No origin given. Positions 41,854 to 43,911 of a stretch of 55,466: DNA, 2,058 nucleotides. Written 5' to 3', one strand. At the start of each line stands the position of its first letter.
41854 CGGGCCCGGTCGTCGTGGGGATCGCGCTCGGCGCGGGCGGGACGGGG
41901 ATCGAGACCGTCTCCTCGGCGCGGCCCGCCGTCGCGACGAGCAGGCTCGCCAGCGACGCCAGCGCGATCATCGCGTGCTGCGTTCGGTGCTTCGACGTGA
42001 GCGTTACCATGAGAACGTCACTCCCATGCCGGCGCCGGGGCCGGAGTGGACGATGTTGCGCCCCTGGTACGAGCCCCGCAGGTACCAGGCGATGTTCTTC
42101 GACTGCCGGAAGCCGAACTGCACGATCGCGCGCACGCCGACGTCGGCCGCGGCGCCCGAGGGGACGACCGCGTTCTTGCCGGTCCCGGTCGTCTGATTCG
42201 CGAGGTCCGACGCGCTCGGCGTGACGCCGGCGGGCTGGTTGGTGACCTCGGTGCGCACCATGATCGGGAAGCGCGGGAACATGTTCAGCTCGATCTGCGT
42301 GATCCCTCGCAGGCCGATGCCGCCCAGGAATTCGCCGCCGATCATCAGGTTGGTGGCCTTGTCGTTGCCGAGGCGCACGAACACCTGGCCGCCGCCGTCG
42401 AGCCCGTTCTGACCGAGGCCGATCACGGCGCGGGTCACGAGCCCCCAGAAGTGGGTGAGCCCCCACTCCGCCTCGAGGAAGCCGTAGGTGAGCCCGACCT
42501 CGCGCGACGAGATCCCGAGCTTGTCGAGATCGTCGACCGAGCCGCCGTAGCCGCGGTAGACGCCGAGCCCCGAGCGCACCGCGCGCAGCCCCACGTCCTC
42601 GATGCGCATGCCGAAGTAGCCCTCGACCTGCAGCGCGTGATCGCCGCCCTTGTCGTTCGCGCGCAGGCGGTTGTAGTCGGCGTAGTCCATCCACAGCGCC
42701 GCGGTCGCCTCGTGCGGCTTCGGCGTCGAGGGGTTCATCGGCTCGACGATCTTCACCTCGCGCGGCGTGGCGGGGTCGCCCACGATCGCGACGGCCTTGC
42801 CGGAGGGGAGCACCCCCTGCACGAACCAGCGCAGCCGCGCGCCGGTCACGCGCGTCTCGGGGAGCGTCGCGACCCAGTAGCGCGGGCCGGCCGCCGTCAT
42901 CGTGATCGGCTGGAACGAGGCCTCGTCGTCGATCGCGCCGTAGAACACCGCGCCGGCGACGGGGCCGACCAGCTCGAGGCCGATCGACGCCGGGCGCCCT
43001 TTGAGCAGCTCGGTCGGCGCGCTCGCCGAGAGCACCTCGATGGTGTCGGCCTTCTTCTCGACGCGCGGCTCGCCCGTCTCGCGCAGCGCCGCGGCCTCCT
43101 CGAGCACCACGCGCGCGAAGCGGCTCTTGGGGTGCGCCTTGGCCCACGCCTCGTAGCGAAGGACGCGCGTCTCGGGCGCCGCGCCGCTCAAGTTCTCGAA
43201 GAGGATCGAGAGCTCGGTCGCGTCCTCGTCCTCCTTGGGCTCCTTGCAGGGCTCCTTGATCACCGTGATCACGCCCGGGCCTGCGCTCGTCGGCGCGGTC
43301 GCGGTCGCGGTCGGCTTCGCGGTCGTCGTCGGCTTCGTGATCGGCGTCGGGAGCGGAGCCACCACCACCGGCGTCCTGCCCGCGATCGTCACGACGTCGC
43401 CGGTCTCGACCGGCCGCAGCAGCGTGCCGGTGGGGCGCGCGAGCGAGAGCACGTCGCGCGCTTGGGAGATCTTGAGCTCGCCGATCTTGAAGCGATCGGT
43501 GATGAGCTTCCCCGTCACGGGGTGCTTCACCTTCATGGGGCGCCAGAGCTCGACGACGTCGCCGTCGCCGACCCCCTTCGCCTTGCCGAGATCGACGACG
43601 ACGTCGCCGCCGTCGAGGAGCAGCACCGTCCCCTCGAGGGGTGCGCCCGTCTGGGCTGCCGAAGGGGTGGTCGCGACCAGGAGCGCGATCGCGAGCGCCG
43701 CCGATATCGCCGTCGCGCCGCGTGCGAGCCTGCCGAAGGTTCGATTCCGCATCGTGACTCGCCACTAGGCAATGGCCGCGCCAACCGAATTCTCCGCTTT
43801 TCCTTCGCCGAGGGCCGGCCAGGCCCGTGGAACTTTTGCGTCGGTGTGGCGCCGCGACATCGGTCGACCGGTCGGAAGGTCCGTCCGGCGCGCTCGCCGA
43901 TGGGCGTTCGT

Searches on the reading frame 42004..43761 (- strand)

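Call 11: search_protein_families(library=ncbifam, proteins=[window:42004-43761:-], max_evalue=0.001)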
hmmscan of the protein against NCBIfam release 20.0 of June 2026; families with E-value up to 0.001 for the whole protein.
window:42004-43761:- (585 aa): 1 family
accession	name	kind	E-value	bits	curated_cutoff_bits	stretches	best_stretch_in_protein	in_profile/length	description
NF040942.2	hypo_ExtJ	equivalog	0.00032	21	52.5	1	17-72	5-58/77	selenite/tellurite reduction operon protein ExtJ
